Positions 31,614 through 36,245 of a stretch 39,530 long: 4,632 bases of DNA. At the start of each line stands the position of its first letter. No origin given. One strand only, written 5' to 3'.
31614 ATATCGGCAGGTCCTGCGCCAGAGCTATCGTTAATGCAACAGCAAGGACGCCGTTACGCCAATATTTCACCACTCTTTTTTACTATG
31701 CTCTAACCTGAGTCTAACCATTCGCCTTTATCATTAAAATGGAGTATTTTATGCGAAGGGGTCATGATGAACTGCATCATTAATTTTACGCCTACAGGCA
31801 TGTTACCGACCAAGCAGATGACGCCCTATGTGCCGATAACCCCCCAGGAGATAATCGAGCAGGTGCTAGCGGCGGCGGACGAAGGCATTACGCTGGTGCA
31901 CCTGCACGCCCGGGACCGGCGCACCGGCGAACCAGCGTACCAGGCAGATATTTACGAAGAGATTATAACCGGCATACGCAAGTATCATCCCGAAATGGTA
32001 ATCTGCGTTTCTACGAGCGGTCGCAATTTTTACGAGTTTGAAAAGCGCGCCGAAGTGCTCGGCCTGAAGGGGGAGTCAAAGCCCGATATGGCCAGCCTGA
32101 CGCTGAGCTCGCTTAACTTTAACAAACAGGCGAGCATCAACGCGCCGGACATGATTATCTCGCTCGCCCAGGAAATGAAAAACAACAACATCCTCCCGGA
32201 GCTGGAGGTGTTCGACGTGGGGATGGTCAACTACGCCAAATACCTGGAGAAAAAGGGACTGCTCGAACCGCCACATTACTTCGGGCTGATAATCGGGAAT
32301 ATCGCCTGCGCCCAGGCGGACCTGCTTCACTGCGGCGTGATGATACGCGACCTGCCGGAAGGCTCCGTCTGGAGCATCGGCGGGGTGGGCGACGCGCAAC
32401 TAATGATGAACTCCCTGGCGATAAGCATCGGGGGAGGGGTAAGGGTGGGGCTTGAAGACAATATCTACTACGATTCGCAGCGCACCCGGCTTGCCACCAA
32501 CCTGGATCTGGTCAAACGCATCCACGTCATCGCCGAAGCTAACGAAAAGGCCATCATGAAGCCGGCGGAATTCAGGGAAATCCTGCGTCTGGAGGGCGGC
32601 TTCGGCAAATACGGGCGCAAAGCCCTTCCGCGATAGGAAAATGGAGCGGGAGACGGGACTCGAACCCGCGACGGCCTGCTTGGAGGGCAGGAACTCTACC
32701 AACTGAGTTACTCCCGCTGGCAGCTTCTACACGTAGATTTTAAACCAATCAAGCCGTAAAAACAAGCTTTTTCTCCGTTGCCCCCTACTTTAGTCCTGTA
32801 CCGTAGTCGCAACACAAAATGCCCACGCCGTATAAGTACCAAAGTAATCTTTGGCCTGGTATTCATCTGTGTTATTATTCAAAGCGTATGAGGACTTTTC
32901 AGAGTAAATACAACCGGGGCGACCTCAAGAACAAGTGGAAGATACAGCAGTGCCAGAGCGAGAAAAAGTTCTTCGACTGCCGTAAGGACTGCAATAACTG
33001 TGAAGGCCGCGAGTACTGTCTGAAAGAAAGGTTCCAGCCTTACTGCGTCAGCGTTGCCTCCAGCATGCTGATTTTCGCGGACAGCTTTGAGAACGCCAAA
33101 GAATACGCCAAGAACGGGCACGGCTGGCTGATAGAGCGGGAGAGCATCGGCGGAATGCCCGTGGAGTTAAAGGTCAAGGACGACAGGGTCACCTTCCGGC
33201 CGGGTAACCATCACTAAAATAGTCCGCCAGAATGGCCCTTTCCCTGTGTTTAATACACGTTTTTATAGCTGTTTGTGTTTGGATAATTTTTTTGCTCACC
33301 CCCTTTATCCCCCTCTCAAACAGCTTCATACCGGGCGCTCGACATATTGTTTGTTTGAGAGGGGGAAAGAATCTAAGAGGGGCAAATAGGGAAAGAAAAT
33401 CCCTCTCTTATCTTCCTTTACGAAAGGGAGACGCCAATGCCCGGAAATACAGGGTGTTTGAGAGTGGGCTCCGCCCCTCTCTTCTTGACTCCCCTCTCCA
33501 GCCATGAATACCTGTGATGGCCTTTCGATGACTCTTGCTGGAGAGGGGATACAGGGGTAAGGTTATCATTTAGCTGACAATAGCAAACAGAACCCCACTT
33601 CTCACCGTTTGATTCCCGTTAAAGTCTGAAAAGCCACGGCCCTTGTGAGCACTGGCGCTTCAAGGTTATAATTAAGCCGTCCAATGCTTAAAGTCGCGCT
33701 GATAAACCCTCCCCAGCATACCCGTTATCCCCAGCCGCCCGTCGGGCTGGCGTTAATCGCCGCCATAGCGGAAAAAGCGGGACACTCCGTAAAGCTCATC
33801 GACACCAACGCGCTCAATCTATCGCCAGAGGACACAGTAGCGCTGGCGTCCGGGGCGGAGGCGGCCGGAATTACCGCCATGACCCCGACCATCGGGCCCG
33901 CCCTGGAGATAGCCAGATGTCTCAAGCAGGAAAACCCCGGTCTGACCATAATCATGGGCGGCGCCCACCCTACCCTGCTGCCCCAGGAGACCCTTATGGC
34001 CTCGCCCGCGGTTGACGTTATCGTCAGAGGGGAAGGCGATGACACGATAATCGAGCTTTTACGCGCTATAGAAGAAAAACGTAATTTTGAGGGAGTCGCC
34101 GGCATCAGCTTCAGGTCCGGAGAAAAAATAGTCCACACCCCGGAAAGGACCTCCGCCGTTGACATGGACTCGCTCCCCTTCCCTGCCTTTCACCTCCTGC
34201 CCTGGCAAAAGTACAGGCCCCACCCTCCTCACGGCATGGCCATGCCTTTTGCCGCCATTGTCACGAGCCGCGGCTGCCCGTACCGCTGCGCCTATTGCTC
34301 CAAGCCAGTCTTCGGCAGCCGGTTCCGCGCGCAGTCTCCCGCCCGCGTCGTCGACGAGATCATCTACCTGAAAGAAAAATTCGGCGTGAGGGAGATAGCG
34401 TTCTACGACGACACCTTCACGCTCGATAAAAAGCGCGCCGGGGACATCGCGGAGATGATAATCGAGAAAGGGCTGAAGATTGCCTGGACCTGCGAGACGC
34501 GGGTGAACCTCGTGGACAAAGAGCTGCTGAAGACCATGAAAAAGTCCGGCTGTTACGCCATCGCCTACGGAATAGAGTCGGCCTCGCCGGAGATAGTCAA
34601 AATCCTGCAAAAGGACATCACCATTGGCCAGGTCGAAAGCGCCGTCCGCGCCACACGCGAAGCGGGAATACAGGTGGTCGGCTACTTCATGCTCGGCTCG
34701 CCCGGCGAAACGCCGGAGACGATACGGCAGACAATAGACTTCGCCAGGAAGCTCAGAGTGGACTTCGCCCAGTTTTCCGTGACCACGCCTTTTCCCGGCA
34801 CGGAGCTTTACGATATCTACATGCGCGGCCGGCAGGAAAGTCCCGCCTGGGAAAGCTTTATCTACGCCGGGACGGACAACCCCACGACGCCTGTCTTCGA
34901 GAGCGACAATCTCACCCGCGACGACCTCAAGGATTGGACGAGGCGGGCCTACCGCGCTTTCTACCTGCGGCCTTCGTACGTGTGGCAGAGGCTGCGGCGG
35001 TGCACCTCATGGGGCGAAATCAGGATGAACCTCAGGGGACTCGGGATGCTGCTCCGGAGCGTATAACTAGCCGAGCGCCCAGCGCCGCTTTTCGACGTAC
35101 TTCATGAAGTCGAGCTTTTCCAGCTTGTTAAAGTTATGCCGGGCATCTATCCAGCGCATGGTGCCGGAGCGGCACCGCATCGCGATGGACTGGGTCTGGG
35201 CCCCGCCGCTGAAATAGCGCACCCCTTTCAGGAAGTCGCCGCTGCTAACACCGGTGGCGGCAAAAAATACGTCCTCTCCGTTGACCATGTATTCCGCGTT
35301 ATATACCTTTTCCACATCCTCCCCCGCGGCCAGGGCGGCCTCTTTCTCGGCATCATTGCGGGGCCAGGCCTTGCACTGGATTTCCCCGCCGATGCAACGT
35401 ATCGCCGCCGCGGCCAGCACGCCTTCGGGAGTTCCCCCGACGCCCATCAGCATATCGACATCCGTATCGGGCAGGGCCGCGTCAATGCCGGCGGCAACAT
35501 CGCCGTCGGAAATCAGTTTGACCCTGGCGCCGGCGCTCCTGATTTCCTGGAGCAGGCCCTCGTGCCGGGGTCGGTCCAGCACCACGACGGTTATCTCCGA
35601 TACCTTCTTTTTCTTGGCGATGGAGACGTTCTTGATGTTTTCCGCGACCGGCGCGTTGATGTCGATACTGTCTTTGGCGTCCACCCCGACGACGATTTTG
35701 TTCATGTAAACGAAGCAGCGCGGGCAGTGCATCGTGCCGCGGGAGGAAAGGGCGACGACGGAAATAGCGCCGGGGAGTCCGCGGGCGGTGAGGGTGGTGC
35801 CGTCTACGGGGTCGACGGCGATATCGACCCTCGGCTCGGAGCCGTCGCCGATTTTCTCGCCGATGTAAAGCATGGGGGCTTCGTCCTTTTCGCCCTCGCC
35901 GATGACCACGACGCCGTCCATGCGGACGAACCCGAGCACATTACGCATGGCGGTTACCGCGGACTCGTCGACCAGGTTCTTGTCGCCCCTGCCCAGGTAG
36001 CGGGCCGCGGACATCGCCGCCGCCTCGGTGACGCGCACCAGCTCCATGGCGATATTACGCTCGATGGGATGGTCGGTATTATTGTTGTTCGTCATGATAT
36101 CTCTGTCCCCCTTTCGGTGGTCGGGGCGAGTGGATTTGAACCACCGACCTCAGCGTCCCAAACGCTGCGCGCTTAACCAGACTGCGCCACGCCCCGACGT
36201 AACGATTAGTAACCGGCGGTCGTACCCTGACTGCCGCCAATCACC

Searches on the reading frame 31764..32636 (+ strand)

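Call 48: search_protein_families(library=pfam, proteins=[window:31764-32636:+], max_evalue=0.00001)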
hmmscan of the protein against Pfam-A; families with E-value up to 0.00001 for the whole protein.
window:31764-32636:+ (290 aa): 1 family
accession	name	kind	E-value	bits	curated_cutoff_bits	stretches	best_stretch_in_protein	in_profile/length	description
PF05853.18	BKACE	-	4.9e-80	269.2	24.8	1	4-276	2-274/274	beta-keto acid cleavage enzyme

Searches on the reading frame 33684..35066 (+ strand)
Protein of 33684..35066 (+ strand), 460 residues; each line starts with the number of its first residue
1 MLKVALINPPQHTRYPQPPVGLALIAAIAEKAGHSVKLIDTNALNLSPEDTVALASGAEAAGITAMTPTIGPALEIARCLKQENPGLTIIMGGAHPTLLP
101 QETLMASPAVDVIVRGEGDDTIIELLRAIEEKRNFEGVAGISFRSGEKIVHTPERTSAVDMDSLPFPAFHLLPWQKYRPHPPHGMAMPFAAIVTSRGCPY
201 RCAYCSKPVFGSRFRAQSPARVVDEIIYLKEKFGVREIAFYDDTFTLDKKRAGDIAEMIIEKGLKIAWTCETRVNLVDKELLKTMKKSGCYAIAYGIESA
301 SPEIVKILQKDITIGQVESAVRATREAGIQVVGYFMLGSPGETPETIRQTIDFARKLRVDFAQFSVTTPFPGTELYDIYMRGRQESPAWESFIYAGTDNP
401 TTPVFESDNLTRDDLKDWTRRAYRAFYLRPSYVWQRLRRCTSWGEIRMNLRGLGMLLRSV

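Call 48: search_protein_families(library=pfam, proteins=[window:33684-35066:+], max_evalue=0.00001)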
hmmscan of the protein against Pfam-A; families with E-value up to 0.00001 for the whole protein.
window:33684-35066:+ (460 aa): 2 families
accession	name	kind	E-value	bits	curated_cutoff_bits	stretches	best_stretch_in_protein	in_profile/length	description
PF04055.27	Radical_SAM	-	6.5e-30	104.9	29.5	1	192-354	1-166/166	Radical SAM superfamily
PF02310.24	B12-binding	-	5.7e-24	84.7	32.1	1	15-125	10-120/121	B12 binding domain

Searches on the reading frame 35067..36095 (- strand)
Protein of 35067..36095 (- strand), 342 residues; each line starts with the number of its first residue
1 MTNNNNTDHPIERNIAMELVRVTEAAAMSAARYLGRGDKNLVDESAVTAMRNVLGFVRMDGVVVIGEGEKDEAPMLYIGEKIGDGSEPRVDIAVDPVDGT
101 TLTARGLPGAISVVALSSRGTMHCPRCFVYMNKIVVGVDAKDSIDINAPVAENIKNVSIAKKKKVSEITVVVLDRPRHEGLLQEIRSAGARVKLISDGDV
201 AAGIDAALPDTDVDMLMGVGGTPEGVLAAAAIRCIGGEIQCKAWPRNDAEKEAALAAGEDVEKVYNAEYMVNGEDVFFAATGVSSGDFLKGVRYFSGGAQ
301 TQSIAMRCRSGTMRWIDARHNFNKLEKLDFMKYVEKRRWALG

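Call 48: search_protein_families(library=pfam, proteins=[window:35067-36095:-], max_evalue=0.00001)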
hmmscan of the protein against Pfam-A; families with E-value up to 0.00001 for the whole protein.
window:35067-36095:- (342 aa): 1 family
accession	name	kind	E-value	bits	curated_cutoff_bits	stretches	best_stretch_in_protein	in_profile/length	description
PF03320.18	FBPase_glpX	-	1.5e-134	448.2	27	1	13-320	1-307/307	Bacterial fructose-1,6-bisphosphatase, glpX-encoded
